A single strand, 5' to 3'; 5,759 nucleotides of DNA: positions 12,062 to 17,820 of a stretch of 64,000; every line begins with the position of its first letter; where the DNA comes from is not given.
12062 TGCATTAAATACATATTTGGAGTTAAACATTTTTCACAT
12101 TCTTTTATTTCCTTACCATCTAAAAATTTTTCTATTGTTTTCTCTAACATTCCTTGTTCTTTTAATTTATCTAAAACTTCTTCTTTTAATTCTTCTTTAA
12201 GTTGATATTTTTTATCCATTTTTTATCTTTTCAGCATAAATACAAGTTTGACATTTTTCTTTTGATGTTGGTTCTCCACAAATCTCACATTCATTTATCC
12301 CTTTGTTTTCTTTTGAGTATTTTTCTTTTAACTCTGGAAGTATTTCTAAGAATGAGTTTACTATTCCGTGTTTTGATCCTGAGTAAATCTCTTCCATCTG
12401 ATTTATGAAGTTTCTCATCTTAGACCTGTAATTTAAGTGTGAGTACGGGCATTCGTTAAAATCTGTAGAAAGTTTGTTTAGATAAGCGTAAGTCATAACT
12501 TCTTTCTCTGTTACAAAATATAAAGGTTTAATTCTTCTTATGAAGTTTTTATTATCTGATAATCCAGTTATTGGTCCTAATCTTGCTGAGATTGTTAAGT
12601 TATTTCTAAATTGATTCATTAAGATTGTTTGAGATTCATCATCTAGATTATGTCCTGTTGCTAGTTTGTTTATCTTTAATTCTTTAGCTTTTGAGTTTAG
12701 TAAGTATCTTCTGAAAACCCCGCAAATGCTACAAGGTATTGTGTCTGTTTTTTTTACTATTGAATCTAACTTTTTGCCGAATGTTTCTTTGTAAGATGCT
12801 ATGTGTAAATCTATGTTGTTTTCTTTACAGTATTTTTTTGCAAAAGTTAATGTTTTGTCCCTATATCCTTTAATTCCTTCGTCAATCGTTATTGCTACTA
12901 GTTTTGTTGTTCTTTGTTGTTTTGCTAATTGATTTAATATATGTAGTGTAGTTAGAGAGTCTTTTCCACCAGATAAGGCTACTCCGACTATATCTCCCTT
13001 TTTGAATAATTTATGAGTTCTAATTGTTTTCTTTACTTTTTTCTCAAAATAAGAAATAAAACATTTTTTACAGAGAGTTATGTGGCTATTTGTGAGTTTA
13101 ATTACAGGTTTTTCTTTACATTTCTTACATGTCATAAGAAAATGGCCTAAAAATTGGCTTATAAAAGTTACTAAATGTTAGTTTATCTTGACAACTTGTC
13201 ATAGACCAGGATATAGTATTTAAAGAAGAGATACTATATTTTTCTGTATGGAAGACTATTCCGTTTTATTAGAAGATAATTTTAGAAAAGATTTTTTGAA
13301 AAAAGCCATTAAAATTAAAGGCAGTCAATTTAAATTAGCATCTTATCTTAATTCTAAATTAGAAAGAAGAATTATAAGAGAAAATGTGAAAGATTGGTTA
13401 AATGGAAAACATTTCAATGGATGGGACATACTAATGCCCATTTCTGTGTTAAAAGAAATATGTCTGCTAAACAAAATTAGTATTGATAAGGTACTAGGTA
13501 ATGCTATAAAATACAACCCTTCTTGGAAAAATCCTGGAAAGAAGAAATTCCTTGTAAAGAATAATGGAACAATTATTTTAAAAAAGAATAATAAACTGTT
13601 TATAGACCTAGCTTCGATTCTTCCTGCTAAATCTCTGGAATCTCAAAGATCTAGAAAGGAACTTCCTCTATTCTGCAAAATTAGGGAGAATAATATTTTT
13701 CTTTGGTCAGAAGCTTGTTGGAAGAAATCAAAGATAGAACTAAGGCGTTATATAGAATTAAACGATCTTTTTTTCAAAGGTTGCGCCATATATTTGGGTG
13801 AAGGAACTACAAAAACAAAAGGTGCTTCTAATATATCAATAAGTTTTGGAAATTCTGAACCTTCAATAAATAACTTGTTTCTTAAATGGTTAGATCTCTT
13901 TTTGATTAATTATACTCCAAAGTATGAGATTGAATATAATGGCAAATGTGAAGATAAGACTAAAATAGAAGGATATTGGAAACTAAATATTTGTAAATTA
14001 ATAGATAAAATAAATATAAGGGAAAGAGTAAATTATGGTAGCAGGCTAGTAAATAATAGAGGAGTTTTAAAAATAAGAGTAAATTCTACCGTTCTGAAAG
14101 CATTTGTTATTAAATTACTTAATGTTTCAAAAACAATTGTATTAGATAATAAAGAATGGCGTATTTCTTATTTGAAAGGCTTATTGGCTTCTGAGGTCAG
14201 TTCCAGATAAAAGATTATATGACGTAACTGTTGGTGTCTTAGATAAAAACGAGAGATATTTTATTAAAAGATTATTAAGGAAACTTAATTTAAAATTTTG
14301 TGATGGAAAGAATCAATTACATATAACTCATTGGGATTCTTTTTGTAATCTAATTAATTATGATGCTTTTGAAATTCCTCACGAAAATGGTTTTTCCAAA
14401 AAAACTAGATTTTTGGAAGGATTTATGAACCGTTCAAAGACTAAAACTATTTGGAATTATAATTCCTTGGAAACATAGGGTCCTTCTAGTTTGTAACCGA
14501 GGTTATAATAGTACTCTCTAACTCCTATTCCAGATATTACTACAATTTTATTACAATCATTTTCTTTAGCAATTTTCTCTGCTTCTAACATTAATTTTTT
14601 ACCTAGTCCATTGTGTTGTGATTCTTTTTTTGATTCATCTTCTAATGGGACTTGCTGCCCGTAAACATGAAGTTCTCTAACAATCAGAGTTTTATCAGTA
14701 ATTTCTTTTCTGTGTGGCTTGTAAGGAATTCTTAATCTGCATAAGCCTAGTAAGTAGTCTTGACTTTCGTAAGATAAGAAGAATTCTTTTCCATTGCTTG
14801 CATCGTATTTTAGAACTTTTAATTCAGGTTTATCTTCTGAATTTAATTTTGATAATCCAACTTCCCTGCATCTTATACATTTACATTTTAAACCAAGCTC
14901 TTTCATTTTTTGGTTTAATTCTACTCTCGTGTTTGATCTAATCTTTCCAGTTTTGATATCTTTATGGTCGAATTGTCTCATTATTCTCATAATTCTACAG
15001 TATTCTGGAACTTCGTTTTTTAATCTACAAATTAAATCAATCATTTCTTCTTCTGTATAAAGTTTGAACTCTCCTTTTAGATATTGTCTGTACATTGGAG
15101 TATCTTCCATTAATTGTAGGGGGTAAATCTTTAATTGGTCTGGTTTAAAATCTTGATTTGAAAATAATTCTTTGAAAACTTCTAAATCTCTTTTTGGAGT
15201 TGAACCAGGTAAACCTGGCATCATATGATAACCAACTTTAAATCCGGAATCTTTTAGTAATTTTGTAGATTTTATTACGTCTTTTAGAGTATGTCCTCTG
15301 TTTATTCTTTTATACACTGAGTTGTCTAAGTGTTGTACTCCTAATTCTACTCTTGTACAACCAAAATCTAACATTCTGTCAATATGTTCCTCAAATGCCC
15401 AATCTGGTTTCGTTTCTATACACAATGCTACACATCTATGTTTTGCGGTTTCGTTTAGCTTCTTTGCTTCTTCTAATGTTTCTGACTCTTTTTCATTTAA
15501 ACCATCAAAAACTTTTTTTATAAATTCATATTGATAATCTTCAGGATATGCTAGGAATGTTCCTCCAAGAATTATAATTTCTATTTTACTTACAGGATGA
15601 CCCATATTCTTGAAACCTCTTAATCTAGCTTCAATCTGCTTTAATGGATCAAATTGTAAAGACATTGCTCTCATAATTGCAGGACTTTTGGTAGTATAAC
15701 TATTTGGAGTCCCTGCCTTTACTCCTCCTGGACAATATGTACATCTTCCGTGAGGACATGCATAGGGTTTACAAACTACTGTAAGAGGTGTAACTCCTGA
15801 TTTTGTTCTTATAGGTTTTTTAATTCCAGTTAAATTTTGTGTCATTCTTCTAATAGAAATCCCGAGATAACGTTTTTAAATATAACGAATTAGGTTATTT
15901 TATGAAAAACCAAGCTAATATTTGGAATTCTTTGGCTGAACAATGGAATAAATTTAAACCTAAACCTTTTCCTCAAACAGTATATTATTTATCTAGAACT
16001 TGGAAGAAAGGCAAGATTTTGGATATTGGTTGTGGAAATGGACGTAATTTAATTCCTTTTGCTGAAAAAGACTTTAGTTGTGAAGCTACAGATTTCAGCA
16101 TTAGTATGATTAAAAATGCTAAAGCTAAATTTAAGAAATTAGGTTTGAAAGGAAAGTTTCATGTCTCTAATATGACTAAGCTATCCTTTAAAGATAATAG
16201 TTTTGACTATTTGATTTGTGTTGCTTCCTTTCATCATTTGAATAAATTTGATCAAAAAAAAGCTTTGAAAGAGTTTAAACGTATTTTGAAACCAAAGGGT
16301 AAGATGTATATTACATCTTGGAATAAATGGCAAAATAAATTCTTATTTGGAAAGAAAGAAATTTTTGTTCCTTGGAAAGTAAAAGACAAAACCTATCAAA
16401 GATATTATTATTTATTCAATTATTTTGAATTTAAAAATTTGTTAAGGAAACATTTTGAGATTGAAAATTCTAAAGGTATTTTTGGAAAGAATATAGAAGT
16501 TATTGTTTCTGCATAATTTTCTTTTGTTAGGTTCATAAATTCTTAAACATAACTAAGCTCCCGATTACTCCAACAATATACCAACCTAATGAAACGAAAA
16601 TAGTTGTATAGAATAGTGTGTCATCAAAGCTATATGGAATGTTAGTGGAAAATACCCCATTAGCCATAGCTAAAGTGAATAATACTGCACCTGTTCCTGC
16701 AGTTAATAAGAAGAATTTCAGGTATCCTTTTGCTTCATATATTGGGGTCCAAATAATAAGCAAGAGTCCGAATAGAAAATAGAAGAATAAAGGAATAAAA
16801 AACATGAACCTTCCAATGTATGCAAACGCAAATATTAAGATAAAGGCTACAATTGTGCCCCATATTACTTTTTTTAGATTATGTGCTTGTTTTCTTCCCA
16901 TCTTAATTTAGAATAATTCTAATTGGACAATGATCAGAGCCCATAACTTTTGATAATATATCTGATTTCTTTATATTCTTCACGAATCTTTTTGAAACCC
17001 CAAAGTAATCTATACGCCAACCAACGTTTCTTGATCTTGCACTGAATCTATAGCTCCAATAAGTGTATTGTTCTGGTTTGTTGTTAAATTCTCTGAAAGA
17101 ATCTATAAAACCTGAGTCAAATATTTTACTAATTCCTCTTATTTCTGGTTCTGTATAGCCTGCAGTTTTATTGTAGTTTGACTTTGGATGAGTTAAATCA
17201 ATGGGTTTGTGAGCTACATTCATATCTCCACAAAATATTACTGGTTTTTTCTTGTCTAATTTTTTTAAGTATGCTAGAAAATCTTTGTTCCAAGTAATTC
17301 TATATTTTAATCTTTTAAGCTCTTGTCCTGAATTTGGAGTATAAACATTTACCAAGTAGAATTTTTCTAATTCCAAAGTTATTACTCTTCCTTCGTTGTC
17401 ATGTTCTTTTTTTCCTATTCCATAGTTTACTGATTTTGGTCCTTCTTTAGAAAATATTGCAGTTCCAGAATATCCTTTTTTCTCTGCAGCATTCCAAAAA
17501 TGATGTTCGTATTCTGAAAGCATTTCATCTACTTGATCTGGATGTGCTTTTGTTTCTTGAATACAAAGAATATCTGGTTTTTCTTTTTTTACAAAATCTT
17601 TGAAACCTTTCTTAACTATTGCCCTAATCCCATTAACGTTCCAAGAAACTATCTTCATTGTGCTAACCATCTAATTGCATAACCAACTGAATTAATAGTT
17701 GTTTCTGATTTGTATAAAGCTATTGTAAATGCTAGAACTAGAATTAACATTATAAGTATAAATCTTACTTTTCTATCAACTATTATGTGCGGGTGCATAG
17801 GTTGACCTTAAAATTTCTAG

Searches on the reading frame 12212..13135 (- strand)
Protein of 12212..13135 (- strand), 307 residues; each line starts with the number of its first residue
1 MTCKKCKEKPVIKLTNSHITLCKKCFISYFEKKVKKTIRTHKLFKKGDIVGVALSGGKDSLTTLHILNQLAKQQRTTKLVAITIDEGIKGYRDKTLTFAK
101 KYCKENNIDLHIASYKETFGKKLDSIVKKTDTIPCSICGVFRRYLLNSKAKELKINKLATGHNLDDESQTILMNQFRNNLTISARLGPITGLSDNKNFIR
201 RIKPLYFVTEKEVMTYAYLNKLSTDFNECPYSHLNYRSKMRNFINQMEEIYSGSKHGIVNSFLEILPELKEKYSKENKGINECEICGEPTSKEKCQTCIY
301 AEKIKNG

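Call 55: search_protein_families(library=pfam, proteins=[window:12212-13135:-], max_evalue=0.0001)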
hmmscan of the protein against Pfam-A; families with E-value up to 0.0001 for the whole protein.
window:12212-13135:- (307 aa): 4 families
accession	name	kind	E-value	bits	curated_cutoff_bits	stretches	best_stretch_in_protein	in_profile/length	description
PF01171.26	ATP_bind_3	-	8.1e-19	68.5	27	1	51-224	3-163/182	PP-loop family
PF22082.2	TtuA_LIM_N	-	2.7e-07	31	27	1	3-27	2-26/26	2-thiouridine synthetase TtuA, N-terminal LIM domain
PF03054.22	tRNA_Me_trans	-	1.1e-05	25.6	20.6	1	50-164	3-128/202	tRNA methyl transferase HUP domain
PF01507.26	PAPS_reduct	-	1.3e-05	25.7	22.5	1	52-222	4-154/175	Phosphoadenosine phosphosulfate reductase domain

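Call 68: search_protein_families(library=ncbifam, proteins=[window:12212-13135:-], max_evalue=0.00001)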
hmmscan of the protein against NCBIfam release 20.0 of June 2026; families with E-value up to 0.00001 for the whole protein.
window:12212-13135:- (307 aa): 8 families
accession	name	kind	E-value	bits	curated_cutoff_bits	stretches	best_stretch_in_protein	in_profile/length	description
NF047749.1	tRNAThiolNcsA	equivalog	7.8e-70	235.5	500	1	1-304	1-319/322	tRNA 2-thiolation protein NcsA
NF049949.1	tRNAsynTtuAPyrococ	equivalog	2.6e-61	207.3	450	1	1-298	1-287/292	tRNA-5-methyluridine(54) 2-sulfurtransferase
NF007972.0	PRK10696.1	equivalog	9.6e-34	117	272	1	30-268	24-254/295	tRNA 2-thiocytidine(32) synthetase TtcA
TIGR00269.1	TIGR00269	hypoth_equivalog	4.5e-29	100.8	62.75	1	199-304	1-104/104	TIGR00269 family protein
TIGR02432.1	lysidine_TilS_N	equivalog_domain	2.5e-20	73.2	93.6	1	51-225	3-168/189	tRNA lysidine(34) synthetase TilS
NF007942.0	PRK10660.1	equivalog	2.9e-08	33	606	1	41-222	12-177/439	tRNA lysidine(34) synthetase TilS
NF010366.0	PRK13795.1-1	equivalog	6.1e-08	31.3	745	1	49-126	268-340/667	hypothetical protein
NF001138.1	PRK00143.1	equivalog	1.6e-06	27.3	284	1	50-168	2-127/345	tRNA 2-thiouridine(34) synthase MnmA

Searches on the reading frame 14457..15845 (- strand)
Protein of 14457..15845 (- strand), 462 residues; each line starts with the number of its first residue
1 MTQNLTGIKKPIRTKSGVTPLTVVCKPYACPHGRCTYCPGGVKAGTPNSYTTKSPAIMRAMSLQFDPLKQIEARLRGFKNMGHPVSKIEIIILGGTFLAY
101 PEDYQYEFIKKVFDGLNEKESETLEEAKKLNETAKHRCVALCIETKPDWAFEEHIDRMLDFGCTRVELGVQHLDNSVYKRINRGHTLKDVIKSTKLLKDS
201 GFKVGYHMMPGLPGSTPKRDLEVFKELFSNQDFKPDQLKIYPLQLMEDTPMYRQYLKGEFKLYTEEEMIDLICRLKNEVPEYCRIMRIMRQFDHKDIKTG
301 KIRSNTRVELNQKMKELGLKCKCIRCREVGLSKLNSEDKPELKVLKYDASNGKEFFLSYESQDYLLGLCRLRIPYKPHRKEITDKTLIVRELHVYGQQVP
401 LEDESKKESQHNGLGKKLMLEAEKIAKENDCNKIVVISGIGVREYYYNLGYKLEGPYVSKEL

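Call 32: search_protein_families(library=pfam, proteins=[window:14457-15845:-], max_evalue=0.00001)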
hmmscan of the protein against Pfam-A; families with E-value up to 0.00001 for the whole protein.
window:14457-15845:- (462 aa): 3 families
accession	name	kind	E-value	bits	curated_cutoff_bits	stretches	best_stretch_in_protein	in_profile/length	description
PF04055.27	Radical_SAM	-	9.5e-22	78.4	29.5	1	29-219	6-158/166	Radical SAM superfamily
PF16199.10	Radical_SAM_C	-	2e-18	66.7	31.9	1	235-315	1-84/85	Radical_SAM C-terminal domain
PF00583.31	Acetyltransf_1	-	9.5e-06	26.3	20.7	0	348-451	26-116/116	Acetyltransferase (GNAT) family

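Call 68: search_protein_families(library=ncbifam, proteins=[window:14457-15845:-], max_evalue=0.00001)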
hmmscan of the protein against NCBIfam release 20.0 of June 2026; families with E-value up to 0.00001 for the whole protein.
window:14457-15845:- (462 aa): 10 families
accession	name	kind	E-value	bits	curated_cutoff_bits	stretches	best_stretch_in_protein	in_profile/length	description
TIGR01211.1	ELP3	subfamily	4.5e-186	619.4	350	1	9-462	57-522/522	tRNA uridine(34) 5-carboxymethylaminomethyl modification radical SAM/GNAT enzyme Elp3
TIGR01212.1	TIGR01212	equivalog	6e-27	94.5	180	1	135-300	106-272/302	tRNA modification radical SAM protein MnmL/YtqA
NF006067.1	PRK08208.1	equivalog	2.1e-12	46.7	380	1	117-298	103-276/427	STM4012 family radical SAM protein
TIGR00539.1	hemN_rel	equivalog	2.3e-09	36.8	205.4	1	138-257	86-203/361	radical SAM family heme chaperone HemW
TIGR04107.1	rSAM_HutW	equivalog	1.6e-08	33.8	400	1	152-265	141-252/419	heme anaerobic degradation radical SAM methyltransferase ChuW/HutW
NF004567.0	PRK05904.1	equivalog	2.6e-08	33.4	355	1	119-255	73-204/353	coproporphyrinogen III oxidase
TIGR00538.1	hemN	equivalog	1.4e-07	30.7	324.95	1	139-247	138-244/454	oxygen-independent coproporphyrinogen III oxidase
TIGR03994.1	rSAM_HemZ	equivalog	2.9e-07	30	321.4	1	141-269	175-303/401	coproporphyrinogen dehydrogenase HemZ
NF006060.0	PRK08207.1-3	equivalog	3.4e-07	29.4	653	1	145-271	248-373/477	coproporphyrinogen III oxidase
TIGR04013.1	B12_SAM_MJ_1487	hypoth_equivalog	8.4e-07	28.1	251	1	145-220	247-323/382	TIGR04013 family B12-binding domain/radical SAM domain-containing protein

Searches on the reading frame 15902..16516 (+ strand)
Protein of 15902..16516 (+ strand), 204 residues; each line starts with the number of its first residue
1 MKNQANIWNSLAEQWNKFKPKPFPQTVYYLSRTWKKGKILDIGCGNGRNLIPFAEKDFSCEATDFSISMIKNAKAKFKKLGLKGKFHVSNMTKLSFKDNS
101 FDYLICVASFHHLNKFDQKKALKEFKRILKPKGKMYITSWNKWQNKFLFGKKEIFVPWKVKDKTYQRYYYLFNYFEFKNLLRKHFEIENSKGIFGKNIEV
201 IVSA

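Call 55: search_protein_families(library=pfam, proteins=[window:15902-16516:+], max_evalue=0.0001)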
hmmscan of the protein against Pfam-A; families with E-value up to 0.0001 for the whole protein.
window:15902-16516:+ (204 aa): 11 families
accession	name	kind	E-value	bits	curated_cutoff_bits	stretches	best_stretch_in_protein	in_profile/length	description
PF13649.12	Methyltransf_25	-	7e-25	88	27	1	39-133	1-97/97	Methyltransferase domain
PF08241.18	Methyltransf_11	-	1.1e-22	80.9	21.2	1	40-137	1-95/95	Methyltransferase domain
PF13847.12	Methyltransf_31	-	4e-20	72.4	27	1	36-148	4-127/145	Methyltransferase domain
PF13489.12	Methyltransf_23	-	6.2e-16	59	27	1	35-177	22-150/164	Methyltransferase domain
PF08242.18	Methyltransf_12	-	2.4e-15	57.5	30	1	40-134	1-97/98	Methyltransferase domain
PF01209.24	Ubie_methyltran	-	2.9e-14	53.4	20.1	1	35-146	47-160/233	ubiE/COQ5 methyltransferase family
PF05175.20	MTS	-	2e-09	37.8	23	1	32-145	29-146/170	Methyltransferase small domain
PF03848.20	TehB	-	8.9e-08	32.2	20.4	1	30-139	25-134/193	Tellurite resistance protein TehB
PF02353.26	CMAS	-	2.9e-07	30.5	27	1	38-147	65-174/273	Mycolic acid cyclopropane synthetase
PF05148.21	Methyltransf_8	-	3.4e-06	27.5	27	1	12-169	49-189/219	Hypothetical methyltransferase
PF20922.3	Anamorsin_N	-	1.7e-05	25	27.1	1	68-138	15-88/163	Anamorsin, N-terminal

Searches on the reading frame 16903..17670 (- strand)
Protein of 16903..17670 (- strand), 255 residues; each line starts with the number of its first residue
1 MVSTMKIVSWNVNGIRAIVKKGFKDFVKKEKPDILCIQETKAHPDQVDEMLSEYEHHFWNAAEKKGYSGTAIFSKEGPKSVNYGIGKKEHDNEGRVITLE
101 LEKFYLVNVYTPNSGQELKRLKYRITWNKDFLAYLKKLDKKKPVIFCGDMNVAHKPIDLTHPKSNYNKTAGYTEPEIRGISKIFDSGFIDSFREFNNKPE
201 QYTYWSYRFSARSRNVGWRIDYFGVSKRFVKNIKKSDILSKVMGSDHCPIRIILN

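Call 55: search_protein_families(library=pfam, proteins=[window:16903-17670:-], max_evalue=0.0001)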
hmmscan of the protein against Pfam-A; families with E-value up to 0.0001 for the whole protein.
window:16903-17670:- (255 aa): 1 family
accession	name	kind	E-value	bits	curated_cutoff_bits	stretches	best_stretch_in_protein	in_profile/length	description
PF03372.29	Exo_endo_phos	-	3.7e-31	109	24.5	1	8-247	1-225/225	Endonuclease/Exonuclease/phosphatase family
